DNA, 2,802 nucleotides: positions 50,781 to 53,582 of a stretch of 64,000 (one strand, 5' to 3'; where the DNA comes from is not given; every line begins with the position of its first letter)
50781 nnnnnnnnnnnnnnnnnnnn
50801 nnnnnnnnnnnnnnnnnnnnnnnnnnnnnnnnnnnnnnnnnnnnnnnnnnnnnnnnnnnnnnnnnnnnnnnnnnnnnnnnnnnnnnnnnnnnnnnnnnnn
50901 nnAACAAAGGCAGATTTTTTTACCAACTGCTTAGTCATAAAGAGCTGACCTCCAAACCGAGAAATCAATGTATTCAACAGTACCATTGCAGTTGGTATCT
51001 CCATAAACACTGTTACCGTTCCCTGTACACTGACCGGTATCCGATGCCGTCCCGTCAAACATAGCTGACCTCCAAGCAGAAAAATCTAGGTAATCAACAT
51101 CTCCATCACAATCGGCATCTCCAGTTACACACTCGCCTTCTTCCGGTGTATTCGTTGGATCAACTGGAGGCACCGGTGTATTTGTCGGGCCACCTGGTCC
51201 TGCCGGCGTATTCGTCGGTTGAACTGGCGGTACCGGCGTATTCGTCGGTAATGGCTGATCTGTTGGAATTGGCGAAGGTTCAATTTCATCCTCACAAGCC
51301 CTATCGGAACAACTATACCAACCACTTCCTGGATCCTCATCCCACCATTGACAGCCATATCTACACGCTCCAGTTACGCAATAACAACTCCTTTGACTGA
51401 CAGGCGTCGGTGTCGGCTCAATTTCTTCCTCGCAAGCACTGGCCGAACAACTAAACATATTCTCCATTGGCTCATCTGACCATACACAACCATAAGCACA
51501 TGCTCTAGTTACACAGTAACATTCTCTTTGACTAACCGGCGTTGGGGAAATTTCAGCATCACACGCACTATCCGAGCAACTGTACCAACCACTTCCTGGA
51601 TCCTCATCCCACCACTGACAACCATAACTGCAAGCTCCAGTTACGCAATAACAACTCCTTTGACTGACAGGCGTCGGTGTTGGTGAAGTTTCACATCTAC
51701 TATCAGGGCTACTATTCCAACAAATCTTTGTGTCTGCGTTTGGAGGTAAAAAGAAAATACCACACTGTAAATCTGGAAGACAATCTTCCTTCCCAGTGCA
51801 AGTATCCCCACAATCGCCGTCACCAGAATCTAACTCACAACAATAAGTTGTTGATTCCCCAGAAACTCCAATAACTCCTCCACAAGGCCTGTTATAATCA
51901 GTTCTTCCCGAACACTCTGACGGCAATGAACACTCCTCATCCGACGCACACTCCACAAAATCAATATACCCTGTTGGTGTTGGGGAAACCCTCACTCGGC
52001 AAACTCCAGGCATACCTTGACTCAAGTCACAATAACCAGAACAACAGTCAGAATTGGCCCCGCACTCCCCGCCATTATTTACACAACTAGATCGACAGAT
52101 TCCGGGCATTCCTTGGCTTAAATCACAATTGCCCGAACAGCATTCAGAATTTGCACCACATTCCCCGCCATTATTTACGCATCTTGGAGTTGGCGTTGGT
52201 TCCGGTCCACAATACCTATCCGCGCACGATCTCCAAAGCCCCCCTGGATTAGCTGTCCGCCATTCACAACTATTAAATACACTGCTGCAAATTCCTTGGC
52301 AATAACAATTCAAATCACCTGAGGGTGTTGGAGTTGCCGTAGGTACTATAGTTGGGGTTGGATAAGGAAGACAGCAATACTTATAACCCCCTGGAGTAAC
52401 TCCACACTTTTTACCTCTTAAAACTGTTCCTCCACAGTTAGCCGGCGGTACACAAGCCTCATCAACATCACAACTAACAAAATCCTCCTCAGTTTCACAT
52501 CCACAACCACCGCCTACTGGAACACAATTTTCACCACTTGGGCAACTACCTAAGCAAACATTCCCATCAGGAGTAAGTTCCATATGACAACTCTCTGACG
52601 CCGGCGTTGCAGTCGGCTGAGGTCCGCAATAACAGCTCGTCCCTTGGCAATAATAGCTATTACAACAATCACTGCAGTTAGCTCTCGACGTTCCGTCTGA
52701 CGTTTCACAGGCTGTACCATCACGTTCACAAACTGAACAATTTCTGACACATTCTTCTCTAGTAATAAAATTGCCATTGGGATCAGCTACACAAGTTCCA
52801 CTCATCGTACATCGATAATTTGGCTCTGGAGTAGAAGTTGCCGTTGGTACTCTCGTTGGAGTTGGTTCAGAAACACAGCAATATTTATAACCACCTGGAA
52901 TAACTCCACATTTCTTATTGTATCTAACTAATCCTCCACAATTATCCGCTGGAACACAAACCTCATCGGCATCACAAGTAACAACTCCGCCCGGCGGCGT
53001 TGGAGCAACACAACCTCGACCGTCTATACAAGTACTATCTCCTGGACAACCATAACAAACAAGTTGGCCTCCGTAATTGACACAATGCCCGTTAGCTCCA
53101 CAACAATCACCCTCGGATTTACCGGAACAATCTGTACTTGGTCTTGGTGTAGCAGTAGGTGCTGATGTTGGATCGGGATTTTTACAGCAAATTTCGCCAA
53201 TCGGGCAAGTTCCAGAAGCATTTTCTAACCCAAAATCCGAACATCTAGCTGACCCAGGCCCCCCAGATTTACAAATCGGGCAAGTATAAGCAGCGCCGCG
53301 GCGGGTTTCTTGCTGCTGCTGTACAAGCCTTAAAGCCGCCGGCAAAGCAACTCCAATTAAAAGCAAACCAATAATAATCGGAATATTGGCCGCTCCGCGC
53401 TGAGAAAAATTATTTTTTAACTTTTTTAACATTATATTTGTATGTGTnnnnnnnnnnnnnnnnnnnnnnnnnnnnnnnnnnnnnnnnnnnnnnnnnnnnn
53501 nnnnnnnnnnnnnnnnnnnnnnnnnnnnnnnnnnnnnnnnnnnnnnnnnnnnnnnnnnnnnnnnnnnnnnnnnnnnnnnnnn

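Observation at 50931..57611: Hyper-Cys-rich repeat proteins (833 aa and 694 aa) with near-identical DNA-level tandem repeats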

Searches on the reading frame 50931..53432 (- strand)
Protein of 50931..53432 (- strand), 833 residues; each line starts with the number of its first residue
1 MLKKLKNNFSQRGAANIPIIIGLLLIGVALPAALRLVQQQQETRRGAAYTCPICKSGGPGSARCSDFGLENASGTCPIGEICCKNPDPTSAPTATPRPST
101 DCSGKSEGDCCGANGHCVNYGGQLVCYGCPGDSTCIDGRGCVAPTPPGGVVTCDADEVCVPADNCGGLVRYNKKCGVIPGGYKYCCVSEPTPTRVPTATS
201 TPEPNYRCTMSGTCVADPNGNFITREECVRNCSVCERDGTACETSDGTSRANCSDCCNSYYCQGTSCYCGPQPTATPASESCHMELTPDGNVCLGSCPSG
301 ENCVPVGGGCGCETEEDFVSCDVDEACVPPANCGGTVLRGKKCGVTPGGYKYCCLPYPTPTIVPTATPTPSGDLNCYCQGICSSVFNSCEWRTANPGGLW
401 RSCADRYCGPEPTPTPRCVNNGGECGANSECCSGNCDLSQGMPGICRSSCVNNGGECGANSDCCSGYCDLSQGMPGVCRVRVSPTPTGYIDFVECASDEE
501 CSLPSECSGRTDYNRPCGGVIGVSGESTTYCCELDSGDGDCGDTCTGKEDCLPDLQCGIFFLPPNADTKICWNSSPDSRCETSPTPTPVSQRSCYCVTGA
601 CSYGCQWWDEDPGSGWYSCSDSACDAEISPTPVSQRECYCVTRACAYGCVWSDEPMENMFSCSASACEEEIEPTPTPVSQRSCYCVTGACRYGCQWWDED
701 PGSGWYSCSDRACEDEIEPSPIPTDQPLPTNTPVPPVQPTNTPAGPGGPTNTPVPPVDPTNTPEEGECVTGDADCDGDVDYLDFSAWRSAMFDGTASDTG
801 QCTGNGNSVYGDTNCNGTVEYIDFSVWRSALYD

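Call 5: search_protein_families(library=pfam, proteins=[window:50931-53432:-], max_evalue=0.1)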
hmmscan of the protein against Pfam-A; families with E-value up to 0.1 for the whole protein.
window:50931-53432:- (833 aa): 0 families

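Call 10: find_homologous_proteins(query=window:50931-53432:-, max_evalue=0.001)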
Query window:50931-53432:- (833 aa): 4 proteins with E <= 0.001 among 8000 candidates.
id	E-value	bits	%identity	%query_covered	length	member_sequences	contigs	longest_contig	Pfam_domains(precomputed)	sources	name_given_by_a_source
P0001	0.0e+0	1967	100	100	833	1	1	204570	-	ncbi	-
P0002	2.6e-55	206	59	15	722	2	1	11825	-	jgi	-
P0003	5.0e-7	46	33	16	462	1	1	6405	PF00963.25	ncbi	-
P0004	8.8e-7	45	39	12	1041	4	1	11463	PF00963.25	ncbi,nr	ncbi:hypothetical protein KKD61_00885 [Patescibacteria group bacterium]|nr:hypothetical protein [Pat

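Call 11: search_protein_families(library=ncbifam, proteins=[window:50931-53432:-], max_evalue=0.1)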
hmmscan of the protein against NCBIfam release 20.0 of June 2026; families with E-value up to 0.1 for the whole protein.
window:50931-53432:- (833 aa): 0 families

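Call 21: find_encoding_contigs(protein=P0002, flank=10000, max_places=3)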
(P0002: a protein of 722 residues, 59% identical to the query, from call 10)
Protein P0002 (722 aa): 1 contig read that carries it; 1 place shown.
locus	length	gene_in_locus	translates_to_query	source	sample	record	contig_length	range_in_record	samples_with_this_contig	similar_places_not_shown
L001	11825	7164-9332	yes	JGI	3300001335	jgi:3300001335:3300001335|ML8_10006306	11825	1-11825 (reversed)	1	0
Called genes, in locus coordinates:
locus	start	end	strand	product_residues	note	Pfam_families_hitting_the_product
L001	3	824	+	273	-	?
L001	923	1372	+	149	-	PF01371:Trp_repressor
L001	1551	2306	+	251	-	PF00318:Ribosomal_S2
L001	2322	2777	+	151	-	PF25025:EF-Ts_N (weak), PF00889:EF_TS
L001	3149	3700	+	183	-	PF01765:RRF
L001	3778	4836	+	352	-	PF02163:Peptidase_M50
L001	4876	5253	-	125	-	PF05635:23S_rRNA_IVP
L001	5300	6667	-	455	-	PF01229:Glyco_hydro_39, PF11790:Glyco_hydro_cc (weak)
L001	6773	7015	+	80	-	-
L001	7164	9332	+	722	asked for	-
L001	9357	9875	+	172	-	-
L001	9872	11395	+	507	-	PF07705:CARDB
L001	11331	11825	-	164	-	?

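Call 22: find_encoding_contigs(protein=P0004, flank=10000, max_places=3)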
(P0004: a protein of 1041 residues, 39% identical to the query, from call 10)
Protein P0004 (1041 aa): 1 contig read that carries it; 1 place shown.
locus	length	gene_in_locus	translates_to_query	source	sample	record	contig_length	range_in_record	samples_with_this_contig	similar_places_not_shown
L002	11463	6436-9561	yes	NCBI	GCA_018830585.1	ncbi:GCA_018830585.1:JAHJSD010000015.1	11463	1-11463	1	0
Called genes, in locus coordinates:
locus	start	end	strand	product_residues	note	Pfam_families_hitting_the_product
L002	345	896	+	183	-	PF01765:RRF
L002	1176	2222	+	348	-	PF02163:Peptidase_M50, PF04495:GRASP55_65 (faint)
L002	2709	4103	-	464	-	PF01229:Glyco_hydro_39, PF11790:Glyco_hydro_cc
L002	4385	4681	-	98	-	-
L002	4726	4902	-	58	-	-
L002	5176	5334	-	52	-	-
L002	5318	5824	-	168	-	-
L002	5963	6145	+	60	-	PF02397:Bac_transf (weak)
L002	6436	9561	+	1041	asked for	PF00963:Cohesin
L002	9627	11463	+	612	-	PF00404:Dockerin_1 (faint), PF00963:Cohesin (weak)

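Call 30: search_protein_representatives(protein=window:51285-53288:-)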
Query: 668 residues. Proteins with E-value up to 0.001 (for the whole library): 9; up to 1e-10: 3; up to 1e-30: 2. The best 9 are listed.
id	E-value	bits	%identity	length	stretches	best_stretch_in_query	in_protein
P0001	0.0e+00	1563.3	100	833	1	1-668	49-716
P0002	1.5e-55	205.2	48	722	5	188-367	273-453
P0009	1.9e-17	79.2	55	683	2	53-95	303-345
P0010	6.4e-08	47.7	68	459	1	361-401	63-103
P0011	1.6e-05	39.8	43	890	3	363-425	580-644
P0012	9.2e-05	37.3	45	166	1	366-430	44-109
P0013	1.8e-04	36.3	38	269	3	370-426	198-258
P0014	5.8e-04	34.6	34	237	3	366-432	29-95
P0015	5.9e-04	34.6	49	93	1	365-421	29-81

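Call 38: find_related_loci(query=window:50931-53432:-, collection=genome_contigs, flank=10000)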
Query window:50931-53432:- (833 aa) in genome_contigs; peptide patterns used: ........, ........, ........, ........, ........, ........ (x = any residue, [..] = any of these).
38 stretches matched a pattern; 3 encode a relative of the query (tblastn E <= 1e-3); 3 distinct loci.
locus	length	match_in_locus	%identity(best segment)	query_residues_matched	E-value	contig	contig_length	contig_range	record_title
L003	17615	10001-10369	29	418-540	3e-6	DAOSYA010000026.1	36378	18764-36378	MAG TPA_asm: bacterium isolate AMR_MDS_2097 NODE_755_length_36378_cov_9.209316, whole genome shotgun sequence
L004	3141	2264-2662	29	395-541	1e-5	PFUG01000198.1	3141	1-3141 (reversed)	MAG: Deltaproteobacteria bacterium CG_4_9_14_3_um_filter_63_12 CG_4_9_14_3_um_filter_150_scaffold_43073_c, whole genome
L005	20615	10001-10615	29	284-464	4e-5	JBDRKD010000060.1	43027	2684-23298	MAG: Candidatus Micrarchaeota archaeon isolate MEGAHIT-group-1.694 k141_10131183, whole genome shotgun sequence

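Call 39: find_encoding_contigs(protein=P0001, flank=1000, max_places=3)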
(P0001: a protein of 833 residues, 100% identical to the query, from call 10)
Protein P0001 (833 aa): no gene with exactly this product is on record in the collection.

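Call 45: find_related_loci(query=A4, collection=metagenome_contigs, flank=8000)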
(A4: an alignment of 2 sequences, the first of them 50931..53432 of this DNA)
Query A4 (833 aa) in metagenome_contigs; peptide patterns used: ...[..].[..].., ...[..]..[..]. (x = any residue, [..] = any of these).
387 stretches matched a pattern, but none encodes a relative of the query by tblastn (E <= 1e-3).

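Call 46: find_encoding_contigs(protein=P0007, flank=5000, max_places=4)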
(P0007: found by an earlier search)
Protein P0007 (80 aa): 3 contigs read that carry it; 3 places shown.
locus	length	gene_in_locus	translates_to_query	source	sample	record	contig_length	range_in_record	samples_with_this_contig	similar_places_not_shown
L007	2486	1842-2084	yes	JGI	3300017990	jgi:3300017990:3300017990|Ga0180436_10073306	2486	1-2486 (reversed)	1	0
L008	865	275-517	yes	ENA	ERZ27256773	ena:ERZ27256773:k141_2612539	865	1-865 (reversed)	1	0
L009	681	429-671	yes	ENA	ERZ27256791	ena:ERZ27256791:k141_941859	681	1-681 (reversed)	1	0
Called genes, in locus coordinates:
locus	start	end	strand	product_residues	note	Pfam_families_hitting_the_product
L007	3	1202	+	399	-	?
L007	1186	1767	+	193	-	-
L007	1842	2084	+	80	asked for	-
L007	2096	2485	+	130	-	?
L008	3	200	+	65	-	?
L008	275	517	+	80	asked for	-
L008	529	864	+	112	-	?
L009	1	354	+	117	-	?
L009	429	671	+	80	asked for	-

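Call 47: find_encoding_contigs(protein=P0008, flank=5000, max_places=4)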
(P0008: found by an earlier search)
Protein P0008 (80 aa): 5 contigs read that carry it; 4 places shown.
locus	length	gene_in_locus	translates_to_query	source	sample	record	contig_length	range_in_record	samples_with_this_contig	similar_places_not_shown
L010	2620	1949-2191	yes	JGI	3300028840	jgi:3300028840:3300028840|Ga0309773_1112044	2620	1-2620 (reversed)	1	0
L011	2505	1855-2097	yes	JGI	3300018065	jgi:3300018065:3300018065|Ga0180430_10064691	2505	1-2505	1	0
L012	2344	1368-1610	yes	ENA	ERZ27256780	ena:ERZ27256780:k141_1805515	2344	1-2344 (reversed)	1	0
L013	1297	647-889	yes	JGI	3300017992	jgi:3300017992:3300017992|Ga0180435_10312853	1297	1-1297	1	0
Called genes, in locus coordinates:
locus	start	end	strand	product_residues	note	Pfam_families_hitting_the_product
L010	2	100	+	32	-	?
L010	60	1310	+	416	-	PF00963:Cohesin (weak), PF00404:Dockerin_1 (faint)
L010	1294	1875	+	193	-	-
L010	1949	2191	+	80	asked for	-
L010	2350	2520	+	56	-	-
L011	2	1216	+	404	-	?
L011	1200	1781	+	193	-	-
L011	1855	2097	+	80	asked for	-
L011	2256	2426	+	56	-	-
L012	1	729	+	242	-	?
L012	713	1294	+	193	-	-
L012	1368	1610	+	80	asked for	-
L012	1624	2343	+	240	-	?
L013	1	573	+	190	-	?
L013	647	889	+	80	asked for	-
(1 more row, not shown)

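Call 105: search_protein_families(library=phrogs, proteins=[window:50931-53432:-], max_evalue=0.01)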
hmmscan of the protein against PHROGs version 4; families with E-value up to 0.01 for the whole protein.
window:50931-53432:- (833 aa): 0 families

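Call 106: search_protein_families(library=padloc, proteins=[window:50931-53432:-], max_evalue=0.01)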
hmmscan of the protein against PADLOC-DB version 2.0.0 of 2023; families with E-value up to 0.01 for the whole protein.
window:50931-53432:- (833 aa): 0 families

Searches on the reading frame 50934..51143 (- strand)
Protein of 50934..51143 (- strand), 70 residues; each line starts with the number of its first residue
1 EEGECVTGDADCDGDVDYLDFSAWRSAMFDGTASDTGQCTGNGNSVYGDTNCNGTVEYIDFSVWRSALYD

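Call 18: search_protein_families(library=pfam, proteins=[window:50934-51143:-], max_evalue=10)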
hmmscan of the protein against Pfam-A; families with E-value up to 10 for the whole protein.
seq(70 aa): 4 families
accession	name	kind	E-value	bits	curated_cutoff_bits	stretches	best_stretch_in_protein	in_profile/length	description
PF00404.24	Dockerin_1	-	0.0011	19.5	22.9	1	8-63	2-51/57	Dockerin type I domain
PF00057.23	Ldl_recept_a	-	0.016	15.9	24.1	1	2-20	12-30/37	Low-density lipoprotein receptor domain class A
PF00036.39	EF-hand_1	-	0.066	13.2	25.4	1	9-24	10-25/29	EF hand domain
PF13499.12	EF-hand_7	-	0.076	13.8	30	1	9-23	50-64/67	EF-hand domain pair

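Call 79: search_solved_structures(query=A10, max_evalue=1, show_alignments=1)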
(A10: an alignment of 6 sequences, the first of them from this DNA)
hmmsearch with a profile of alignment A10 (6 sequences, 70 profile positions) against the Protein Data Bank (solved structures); distinct sequences matched with E-value up to 1: 21.
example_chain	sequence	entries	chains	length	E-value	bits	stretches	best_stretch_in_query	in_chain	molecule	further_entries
5lxv_B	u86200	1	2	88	5.3e-05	26.8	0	7-33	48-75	Carbohydrate-binding protein WP_009985128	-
8x3a_A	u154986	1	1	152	0.00098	22.8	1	11-62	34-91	Serine protease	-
8x39_A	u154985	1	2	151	0.00099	22.7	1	11-62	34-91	Serine protease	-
1daq_A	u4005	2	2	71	0.0028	21.3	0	43-61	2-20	ENDOGLUCANASE SS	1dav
2mte_A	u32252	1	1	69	0.0032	21.1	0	43-61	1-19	Cellulose 1,4-beta-cellobiosidase (reducing end) CelS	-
5nrm_B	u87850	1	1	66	0.0052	20.4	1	15-66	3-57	DocCel5: Type I dockerin repeat domain from A. cellulolyticus family 5 endoglucanase WP_01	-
2vn5_B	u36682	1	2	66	0.0066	20.1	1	14-64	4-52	ENDOGLUCANASE A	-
8qw4_B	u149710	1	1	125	0.0077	19.9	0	20-62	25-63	Nanobody Nb9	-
5nrk_B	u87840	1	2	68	0.0085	19.8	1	15-66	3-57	DocCel5: Type I dockerin repeat domain from A. cellulolyticus family 5 endoglucanase WP_01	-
2vn6_B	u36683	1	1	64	0.021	18.5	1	14-63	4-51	ENDOGLUCANASE A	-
5m2s_B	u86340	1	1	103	0.03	18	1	41-62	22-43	Doc8: Type I dockerin repeat domain from family 9 glycoside hydrolase WP_009982745[Ruminoc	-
1nya_A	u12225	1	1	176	0.034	17.8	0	15-57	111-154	Calerythrin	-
4fl4_A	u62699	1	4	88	0.055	17.2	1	8-63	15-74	Glycoside hydrolase family 9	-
2y3n_B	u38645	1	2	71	0.17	15.6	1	11-63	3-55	CELLULOSOMAL FAMILY-48 PROCESSIVE GLYCOSIDE HYDROLASE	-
3ul4_B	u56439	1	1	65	0.2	15.3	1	14-61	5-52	Cellulosome enzyme, dockerin type I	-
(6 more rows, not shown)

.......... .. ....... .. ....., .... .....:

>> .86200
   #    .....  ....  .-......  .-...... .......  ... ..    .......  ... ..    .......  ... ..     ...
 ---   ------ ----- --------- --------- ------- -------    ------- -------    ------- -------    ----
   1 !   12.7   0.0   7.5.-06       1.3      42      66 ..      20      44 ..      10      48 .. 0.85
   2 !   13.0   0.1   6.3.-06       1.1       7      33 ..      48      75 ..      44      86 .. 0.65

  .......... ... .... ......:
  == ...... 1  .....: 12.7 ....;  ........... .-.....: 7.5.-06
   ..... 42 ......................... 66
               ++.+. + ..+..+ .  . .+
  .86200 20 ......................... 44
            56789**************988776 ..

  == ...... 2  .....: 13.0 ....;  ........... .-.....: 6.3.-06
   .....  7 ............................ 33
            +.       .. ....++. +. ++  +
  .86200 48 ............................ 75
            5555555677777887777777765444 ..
